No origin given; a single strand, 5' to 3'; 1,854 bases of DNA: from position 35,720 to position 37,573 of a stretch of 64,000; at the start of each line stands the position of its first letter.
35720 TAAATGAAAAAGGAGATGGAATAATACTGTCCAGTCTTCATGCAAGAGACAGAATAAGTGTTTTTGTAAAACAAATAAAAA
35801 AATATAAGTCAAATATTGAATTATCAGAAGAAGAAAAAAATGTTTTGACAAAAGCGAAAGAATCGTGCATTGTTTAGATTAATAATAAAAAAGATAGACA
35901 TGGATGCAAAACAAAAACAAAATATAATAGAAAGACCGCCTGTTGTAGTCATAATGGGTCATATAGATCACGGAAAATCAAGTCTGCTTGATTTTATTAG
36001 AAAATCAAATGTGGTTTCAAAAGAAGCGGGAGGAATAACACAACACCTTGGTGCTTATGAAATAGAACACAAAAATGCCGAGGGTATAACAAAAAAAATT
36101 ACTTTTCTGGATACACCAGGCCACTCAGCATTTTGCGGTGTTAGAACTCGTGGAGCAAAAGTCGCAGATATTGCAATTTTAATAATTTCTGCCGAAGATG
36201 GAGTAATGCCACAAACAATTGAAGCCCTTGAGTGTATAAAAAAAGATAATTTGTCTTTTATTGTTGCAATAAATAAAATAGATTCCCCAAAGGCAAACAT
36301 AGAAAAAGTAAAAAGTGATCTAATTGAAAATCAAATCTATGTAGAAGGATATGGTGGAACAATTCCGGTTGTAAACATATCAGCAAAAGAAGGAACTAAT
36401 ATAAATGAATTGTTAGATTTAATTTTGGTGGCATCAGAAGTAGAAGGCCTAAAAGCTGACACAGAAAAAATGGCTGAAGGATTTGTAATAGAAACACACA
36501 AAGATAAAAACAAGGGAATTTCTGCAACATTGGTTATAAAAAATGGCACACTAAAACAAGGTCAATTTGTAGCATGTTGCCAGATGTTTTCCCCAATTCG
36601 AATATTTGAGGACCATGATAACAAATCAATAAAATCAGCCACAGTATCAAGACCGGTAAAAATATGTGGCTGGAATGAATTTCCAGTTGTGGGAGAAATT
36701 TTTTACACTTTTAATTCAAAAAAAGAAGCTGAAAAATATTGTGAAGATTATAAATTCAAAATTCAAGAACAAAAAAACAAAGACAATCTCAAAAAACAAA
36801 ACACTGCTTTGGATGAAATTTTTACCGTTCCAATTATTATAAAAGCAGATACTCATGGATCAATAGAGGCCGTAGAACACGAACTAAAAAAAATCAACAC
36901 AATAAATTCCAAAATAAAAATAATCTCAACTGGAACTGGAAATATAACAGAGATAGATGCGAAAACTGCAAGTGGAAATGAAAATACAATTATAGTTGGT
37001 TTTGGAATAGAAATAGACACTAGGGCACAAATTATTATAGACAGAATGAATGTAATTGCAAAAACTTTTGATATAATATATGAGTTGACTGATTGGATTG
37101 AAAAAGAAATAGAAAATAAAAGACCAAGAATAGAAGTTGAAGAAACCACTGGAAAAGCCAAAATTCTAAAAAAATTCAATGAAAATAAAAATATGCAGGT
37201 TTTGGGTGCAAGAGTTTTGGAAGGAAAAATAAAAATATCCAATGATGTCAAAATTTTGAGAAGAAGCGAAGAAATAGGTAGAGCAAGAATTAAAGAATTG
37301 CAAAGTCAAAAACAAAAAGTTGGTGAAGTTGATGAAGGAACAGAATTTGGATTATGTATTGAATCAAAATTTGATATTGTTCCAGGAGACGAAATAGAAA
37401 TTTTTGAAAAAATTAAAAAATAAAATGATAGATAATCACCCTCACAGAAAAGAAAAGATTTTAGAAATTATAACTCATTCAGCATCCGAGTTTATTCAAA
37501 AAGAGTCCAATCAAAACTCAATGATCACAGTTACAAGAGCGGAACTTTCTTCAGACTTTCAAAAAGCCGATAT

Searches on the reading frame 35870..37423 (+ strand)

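Call 10: search_protein_families(library=pfam, proteins=[window:35870-37423:+], max_evalue=0.00001)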
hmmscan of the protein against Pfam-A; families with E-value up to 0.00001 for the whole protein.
window:35870-37423:+ (517 aa): 4 families
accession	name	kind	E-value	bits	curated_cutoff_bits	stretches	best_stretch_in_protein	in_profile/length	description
PF00009.33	GTP_EFTU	-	4.2e-35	121.5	26.5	1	25-186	5-183/188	Elongation factor Tu GTP binding domain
PF11987.13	IF-2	-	1.1e-21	77.4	27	1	299-410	7-116/117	Translation-initiation factor 2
PF22042.2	EF-G_D2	-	1.6e-15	57.4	27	1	202-280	2-83/84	Elongation factor G domain 2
PF01926.29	MMR_HSR1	-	1.1e-08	35.7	21.9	1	26-136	2-113/113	50S ribosome-binding GTPase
